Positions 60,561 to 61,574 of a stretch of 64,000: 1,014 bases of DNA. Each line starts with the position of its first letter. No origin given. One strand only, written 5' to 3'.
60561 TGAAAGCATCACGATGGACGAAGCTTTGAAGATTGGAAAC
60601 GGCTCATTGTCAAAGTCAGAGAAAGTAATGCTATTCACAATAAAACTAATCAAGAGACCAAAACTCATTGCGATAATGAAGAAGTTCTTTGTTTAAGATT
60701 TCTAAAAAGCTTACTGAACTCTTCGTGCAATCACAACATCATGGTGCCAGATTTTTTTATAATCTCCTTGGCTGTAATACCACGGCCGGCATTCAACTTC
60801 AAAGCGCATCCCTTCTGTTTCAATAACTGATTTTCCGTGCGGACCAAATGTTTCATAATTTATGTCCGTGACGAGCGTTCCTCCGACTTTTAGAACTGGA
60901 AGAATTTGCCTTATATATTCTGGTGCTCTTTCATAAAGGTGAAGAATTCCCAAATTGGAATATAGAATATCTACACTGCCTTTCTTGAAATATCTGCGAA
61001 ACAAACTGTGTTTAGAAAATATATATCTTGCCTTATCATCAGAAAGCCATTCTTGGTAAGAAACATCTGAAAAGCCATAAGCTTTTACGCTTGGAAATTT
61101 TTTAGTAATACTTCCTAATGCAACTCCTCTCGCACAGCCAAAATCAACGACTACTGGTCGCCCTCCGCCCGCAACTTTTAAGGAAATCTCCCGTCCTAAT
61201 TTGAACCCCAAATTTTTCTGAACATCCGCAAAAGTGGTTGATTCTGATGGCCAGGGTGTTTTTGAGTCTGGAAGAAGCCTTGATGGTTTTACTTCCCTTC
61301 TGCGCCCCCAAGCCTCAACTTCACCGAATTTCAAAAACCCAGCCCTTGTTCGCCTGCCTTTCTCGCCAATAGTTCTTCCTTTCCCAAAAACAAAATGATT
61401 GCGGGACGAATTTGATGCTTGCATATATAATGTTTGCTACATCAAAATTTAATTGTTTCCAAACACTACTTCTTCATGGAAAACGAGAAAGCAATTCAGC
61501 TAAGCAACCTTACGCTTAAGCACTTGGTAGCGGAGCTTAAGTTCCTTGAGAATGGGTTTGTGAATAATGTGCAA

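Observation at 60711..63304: Two paralogous methyltransferases flank a truncated NFACT gene and share N-terminal motifs with the operon-embedded orphans, suggesting a modular family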

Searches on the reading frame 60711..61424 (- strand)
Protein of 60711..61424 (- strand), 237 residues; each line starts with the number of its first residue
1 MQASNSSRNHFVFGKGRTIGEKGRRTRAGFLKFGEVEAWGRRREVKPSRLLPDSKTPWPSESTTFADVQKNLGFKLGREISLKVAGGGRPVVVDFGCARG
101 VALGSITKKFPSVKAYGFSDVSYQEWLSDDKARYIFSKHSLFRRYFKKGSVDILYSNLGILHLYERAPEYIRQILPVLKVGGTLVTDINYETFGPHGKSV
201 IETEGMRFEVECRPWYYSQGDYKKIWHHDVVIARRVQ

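Call 5: search_protein_families(library=pfam, proteins=[window:60711-61424:-], max_evalue=0.1)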
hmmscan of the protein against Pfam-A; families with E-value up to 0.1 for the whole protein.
window:60711-61424:- (237 aa): 4 families
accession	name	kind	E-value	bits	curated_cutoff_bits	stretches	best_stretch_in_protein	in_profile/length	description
PF08241.18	Methyltransf_11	-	0.00073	20.6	21.2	1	93-185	1-94/95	Methyltransferase domain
PF13649.12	Methyltransf_25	-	0.0041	18.2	27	1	92-182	1-97/97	Methyltransferase domain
PF13489.12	Methyltransf_23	-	0.0089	16.2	27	1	90-227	24-155/164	Methyltransferase domain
PF08242.18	Methyltransf_12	-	0.018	16.2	30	1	93-184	1-98/98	Methyltransferase domain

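Call 6: search_protein_families(library=ncbifam, proteins=[window:60711-61424:-], max_evalue=0.1)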
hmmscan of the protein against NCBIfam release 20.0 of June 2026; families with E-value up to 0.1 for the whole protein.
window:60711-61424:- (237 aa): 3 families
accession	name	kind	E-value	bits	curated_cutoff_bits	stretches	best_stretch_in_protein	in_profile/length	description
TIGR02072.1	BioC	equivalog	0.00017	21.5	184.95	1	65-185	12-131/244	malonyl-ACP O-methyltransferase BioC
NF045667.1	MTase_DVU1556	equivalog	0.043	13.3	155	1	91-188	25-122/213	DVU_1556 family methyltransferase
NF010703.0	PRK14103.1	equivalog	0.093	12.1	320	0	89-189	30-127/256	trans-aconitate 2-methyltransferase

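Call 15: search_solved_structures(query=A1, max_evalue=0.01, show_alignments=2)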
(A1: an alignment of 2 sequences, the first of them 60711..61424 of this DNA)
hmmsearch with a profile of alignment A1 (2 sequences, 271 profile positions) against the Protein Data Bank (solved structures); distinct sequences matched with E-value up to 0.01: 5.
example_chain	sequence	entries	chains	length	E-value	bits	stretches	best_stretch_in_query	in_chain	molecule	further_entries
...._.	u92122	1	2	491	4.1e-05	26.2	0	102-196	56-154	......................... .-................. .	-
5wp4_A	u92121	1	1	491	0.0016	21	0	156-197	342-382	Phosphoethanolamine N-methyltransferase 1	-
5dm2_A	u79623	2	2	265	0.0022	20.5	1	99-204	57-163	Methyltransferase domain family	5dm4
5dm1_A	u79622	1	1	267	0.0022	20.5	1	99-204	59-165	Methyltransferase domain family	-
4kwc_A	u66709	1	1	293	0.0027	20.2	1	99-204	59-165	BpumL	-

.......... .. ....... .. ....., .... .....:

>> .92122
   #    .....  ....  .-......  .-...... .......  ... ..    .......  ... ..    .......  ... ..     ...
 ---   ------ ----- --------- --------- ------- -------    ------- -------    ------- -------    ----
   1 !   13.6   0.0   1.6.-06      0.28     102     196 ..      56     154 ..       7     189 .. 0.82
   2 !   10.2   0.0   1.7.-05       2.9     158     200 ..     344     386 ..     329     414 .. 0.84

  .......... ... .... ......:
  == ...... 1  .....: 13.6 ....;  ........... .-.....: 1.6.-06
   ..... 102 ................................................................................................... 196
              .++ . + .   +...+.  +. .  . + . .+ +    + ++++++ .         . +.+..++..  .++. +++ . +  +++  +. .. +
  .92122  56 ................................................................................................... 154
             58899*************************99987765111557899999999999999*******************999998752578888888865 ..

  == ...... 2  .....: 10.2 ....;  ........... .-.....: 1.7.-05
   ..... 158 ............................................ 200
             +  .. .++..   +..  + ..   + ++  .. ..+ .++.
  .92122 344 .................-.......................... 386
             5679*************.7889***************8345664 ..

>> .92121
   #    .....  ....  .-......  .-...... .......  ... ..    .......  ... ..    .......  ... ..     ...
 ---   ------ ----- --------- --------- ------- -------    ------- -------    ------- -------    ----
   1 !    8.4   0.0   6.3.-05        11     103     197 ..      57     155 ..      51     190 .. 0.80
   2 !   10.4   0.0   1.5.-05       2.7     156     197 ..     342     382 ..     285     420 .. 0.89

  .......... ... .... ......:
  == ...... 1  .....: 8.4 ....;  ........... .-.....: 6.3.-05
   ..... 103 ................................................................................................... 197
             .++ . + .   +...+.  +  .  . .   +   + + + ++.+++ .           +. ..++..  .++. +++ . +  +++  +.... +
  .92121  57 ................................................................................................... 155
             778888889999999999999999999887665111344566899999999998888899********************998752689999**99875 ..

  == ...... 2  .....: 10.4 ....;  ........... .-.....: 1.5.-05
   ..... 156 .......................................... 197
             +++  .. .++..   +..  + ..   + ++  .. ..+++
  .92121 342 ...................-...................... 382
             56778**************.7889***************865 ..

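Call 19: search_protein_representatives(alignment_id=A1)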
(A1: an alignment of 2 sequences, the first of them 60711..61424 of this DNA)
Query: 2 sequences, 271 profile positions. Proteins with E-value up to 0.001 (for the whole library): 377; up to 1e-10: 185; up to 1e-30: 16. The best 150 are listed.
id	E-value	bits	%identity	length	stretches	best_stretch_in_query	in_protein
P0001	3.2e-130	449.6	-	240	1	12-271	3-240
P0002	2.1e-55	204.3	-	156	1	43-194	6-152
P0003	2.1e-47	178.0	-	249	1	6-257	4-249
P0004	9.7e-43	162.7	-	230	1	9-257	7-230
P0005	1.0e-39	152.8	-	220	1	7-256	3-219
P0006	1.1e-35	139.6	-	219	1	50-200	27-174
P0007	1.4e-35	139.2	-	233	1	7-234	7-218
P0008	2.2e-35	138.6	-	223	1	39-200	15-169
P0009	3.8e-35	137.8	-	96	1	154-257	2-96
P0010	7.3e-35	136.9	-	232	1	8-252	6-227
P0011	1.0e-34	136.4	-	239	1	12-202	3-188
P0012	1.6e-34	135.8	-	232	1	12-226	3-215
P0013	8.8e-34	133.4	-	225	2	53-200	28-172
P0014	1.1e-33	133.1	-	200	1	58-196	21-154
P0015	3.6e-33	131.3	-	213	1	62-206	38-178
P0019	1.8e-30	122.5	-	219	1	62-202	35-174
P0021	4.8e-30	121.1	-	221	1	43-205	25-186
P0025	4.1e-29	118.0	-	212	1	51-221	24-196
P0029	9.3e-29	116.9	-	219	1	48-207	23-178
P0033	7.1e-28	114.0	-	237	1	37-208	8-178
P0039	3.9e-26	108.3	-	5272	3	65-186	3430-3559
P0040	4.1e-26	108.2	-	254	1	48-200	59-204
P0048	1.7e-25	106.2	-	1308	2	62-195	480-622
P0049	2.6e-25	105.6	-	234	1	12-203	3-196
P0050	1.3e-24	103.3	-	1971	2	61-194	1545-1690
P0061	3.5e-23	98.6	-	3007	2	59-200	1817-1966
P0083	3.9e-20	88.6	-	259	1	12-209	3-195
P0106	8.3e-18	81.0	-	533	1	32-204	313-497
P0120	3.1e-16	75.8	-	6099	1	57-198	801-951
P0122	3.6e-16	75.6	-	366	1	69-204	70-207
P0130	9.1e-16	74.3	-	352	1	59-221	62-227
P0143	2.7e-14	69.5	-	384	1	58-199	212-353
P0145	2.9e-14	69.3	-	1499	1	32-176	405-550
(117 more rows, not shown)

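Call 30: search_protein_families(library=pfam, proteins=[P0048, P0050, P0061, P0145, P0106, P0143, P0122, P0130], max_evalue=0.001)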
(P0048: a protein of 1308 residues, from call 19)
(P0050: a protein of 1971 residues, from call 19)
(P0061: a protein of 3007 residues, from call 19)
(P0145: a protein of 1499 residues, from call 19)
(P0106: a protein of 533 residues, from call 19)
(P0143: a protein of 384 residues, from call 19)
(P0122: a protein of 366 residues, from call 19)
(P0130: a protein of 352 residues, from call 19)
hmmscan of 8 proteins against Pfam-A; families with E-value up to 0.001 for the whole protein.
P0048 (1308 aa): 1 family
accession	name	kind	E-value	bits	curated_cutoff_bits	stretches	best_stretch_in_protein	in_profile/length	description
PF13679.12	Methyltransf_32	-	7.1e-05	23.2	27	0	503-549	13-58/143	Methyltransferase domain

P0050 (1971 aa): 2 families
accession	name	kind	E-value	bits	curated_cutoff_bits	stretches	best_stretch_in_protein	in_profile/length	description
PF08241.18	Methyltransf_11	-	1.7e-05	25.8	21.2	0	1607-1692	18-93/95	Methyltransferase domain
PF13679.12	Methyltransf_32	-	0.00021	21.7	27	0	1837-1889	9-61/143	Methyltransferase domain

P0061 (3007 aa): 8 families
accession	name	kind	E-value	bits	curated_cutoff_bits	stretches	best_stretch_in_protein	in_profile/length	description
PF01381.28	HTH_3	-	1.1e-13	51.5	23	1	2777-2818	1-42/55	Helix-turn-helix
PF13847.12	Methyltransf_31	-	1.2e-13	51.4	27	2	1860-1970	3-114/145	Methyltransferase domain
PF13560.12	HTH_31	-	5.5e-13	49.5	27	0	2772-2818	1-48/64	Helix-turn-helix domain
PF13649.12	Methyltransf_25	-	6.6e-13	49.6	27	2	2245-2342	1-97/97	Methyltransferase domain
PF08241.18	Methyltransf_11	-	1.1e-09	39.3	21.2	0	1866-1963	2-94/95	Methyltransferase domain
PF12844.13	HTH_19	-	3.2e-07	30.6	30.2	0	2863-2901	7-44/64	Helix-turn-helix domain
PF13578.12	Methyltransf_24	-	4.8e-07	31.1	26.3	0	2282-2347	43-103/105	Methyltransferase domain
PF13489.12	Methyltransf_23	-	4.7e-06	26.9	27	0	2240-2355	21-126/164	Methyltransferase domain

P0145 (1499 aa): 0 families

P0106 (533 aa): 2 families
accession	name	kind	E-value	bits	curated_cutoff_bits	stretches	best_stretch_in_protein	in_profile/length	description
PF13419.12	HAD_2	-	8.1e-10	39.5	23.8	1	65-200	1-121/178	Haloacid dehalogenase-like hydrolase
PF00702.32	Hydrolase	-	2e-05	25.5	26.4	1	64-229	3-168/191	haloacid dehalogenase-like hydrolase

P0143 (384 aa): 2 families
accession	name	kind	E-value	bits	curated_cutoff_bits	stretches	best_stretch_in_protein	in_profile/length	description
PF13649.12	Methyltransf_25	-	4e-06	27.9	27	1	254-348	1-97/97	Methyltransferase domain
PF08241.18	Methyltransf_11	-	0.00023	22.2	21.2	1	255-350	1-93/95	Methyltransferase domain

P0122 (366 aa): 1 family
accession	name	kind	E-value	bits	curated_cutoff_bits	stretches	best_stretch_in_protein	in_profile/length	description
PF13649.12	Methyltransf_25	-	0.00057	21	27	0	102-194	1-93/97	Methyltransferase domain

P0130 (352 aa): 0 families

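Call 56: list_cluster_members(proteins=[P0002, P0003, P0005, P0006, P0008, P0011, P0014, P0039, P0120, P0061])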
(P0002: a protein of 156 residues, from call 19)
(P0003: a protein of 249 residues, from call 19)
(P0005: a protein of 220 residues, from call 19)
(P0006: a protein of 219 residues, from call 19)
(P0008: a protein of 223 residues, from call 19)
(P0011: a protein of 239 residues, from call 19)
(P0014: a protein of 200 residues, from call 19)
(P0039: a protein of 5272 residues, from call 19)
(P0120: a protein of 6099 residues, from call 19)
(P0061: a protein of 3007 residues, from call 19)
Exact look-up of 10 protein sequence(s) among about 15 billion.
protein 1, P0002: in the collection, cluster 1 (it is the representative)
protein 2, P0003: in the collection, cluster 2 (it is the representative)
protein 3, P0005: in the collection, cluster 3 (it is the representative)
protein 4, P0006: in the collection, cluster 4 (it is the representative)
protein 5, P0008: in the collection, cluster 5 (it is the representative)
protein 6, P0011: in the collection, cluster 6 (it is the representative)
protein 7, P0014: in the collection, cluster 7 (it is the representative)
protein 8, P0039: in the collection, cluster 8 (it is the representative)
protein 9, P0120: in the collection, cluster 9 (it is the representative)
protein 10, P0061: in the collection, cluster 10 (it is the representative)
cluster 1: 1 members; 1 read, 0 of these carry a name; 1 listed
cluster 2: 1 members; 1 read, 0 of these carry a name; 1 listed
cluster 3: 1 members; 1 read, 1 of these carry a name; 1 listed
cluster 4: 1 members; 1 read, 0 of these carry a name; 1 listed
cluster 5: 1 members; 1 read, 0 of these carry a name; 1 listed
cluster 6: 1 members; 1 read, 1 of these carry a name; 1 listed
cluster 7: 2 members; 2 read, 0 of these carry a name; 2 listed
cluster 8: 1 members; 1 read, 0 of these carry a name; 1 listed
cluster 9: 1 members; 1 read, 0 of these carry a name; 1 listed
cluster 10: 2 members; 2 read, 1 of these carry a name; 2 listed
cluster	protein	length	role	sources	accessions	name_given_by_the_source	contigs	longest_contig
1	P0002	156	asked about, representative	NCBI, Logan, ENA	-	-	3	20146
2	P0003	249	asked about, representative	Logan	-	-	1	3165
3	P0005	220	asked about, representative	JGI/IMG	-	SAM-dependent methyltransferase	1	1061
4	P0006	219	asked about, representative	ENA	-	-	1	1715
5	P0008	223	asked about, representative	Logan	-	-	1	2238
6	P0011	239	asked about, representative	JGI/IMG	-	SAM-dependent methyltransferase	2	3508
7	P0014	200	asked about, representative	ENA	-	-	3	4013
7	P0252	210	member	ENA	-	-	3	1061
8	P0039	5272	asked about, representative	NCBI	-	-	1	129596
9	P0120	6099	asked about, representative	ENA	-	-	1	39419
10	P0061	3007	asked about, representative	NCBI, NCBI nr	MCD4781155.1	MAG: methyltransferase domain-containing protein [Candidatus Omnitrophica bacterium] | methyltransferase domain-containing protein [Candidatus Omnitrophota bacterium]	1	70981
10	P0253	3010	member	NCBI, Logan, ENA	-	-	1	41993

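Call 72: search_protein_families(library=padloc, proteins=[window:60711-61424:-], max_evalue=0.01)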
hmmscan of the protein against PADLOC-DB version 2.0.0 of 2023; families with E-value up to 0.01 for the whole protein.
window:60711-61424:- (237 aa): 1 family
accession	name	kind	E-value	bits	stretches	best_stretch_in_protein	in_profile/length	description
PDLC04134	mad2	-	0.0011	15.9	1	145-199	352-407/492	mads_2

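Call 73: search_protein_families(library=phrogs, proteins=[window:60711-61424:-], max_evalue=0.01)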
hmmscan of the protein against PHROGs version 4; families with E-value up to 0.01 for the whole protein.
window:60711-61424:- (237 aa): 1 family
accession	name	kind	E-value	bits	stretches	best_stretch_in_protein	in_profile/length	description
phrog_4752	-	other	0.0015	18.8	1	91-193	54-165/241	tRNA methyltransferase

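Call 94: find_encoding_contigs(protein=P0002, flank=6000, max_places=2)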
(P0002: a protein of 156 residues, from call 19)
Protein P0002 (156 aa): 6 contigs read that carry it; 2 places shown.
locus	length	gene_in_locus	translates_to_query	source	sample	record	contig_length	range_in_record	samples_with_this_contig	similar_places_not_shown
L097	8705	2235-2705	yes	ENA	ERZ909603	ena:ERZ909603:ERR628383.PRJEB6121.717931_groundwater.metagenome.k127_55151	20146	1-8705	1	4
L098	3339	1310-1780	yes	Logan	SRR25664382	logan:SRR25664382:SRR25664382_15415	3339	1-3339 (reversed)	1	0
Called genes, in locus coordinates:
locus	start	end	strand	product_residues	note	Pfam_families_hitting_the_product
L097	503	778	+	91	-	PF05239:PRC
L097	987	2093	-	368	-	PF05833:NFACT_N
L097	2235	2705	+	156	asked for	-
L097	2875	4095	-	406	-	PF00890:FAD_binding_2, PF01266:DAO (faint), PF01494:FAD_binding_3, PF03486:HI0933_like (faint), PF05834:Lycopene_cycl (faint), PF12831:FAD_oxidored, PF22578:GGR_cat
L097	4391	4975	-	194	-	-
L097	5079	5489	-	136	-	PF01467:CTP_transf_like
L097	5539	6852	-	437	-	-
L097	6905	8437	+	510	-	PF01368:DHH, PF21763:DHH_CID, PF02272:DHHA1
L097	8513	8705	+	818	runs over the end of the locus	PF01079:Hint (weak), PF14890:Intein_splicing, PF14528:LAGLIDADG_3 (weak), PF00348:polyprenyl_synt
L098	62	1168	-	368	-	PF05833:NFACT_N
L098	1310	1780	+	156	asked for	-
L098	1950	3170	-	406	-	PF00890:FAD_binding_2, PF01266:DAO (faint), PF01494:FAD_binding_3, PF03486:HI0933_like (faint), PF05834:Lycopene_cycl (faint), PF12831:FAD_oxidored, PF22578:GGR_cat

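Call 100: list_cluster_members(proteins=[P0012, P0015, P0019, P0021, P0025, P0029, P0033, P0040, P0049, P0083])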
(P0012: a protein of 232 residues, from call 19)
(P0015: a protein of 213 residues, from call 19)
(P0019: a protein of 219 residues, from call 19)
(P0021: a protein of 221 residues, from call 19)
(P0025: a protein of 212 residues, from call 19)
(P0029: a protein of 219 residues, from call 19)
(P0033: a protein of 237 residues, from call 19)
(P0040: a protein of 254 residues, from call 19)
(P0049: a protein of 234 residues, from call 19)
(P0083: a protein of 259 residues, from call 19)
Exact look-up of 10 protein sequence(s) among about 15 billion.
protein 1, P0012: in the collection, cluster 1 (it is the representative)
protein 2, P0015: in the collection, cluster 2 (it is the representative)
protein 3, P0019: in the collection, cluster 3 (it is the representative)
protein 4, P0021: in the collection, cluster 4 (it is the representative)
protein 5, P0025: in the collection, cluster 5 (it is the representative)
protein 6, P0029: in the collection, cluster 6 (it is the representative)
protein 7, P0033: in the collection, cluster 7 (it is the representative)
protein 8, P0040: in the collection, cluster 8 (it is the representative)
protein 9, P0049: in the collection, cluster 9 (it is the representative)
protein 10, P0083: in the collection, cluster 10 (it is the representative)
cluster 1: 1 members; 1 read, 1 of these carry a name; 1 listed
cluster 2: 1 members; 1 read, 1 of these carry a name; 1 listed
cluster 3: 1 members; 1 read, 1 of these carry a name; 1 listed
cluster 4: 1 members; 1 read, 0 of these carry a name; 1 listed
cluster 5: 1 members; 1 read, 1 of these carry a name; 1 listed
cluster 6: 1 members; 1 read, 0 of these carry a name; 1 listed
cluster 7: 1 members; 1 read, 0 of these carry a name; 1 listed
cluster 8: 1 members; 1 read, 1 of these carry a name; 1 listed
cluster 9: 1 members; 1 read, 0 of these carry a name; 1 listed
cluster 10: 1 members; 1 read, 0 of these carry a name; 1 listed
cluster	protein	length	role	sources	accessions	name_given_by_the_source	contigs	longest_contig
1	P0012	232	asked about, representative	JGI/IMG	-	SAM-dependent methyltransferase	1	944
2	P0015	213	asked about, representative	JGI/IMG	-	SAM-dependent methyltransferase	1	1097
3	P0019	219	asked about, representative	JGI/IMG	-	ubiquinone/menaquinone biosynthesis C-methylase UbiE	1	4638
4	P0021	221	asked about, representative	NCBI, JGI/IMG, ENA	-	-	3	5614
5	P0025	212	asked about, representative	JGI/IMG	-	trans-aconitate methyltransferase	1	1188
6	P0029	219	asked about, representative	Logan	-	-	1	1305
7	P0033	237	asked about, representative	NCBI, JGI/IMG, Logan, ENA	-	-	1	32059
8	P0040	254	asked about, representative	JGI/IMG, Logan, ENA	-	hypothetical protein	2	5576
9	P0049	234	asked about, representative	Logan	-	-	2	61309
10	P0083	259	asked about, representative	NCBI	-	-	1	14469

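Call 101: find_encoding_contigs(protein=P0049, flank=5000, max_places=1)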
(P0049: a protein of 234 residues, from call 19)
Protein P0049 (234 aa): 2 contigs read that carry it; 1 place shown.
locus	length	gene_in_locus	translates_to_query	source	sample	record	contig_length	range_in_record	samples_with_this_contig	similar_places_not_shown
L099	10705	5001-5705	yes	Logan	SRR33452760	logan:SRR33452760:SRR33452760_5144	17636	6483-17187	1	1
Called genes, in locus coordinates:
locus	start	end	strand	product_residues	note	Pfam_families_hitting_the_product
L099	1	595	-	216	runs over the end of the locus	-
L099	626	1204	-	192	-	-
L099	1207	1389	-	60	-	-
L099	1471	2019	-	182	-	-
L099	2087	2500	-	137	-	-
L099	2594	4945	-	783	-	-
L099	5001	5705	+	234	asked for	PF13489:Methyltransf_23 (weak), PF08241:Methyltransf_11, PF13649:Methyltransf_25, PF13847:Methyltransf_31 (weak)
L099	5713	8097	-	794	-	PF00437:T2SSE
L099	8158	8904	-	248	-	-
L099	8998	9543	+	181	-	PF09721:Exosortase_EpsH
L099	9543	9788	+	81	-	-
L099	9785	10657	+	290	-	PF16881:LIAS_N (faint), PF04055:Radical_SAM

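Call 102: find_encoding_contigs(protein=P0083, flank=5000, max_places=1)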
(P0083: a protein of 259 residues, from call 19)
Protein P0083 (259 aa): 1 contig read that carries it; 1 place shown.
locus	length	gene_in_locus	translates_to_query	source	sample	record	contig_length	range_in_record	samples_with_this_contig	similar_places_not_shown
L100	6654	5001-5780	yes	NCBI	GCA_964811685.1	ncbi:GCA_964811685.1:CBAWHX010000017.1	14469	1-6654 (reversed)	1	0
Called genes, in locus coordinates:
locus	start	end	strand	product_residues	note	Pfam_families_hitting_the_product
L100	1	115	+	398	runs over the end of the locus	-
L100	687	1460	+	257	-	PF17159:MASE3 (weak)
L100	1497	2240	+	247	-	-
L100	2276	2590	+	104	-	-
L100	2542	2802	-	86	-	-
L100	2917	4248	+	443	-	PF13393:tRNA-synt_His, PF00587:tRNA-synt_2b (weak), PF03129:HGTP_anticodon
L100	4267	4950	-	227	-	-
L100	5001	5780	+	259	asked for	PF13489:Methyltransf_23 (weak), PF13847:Methyltransf_31 (weak), PF08241:Methyltransf_11 (weak), PF13649:Methyltransf_25 (weak)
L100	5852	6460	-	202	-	-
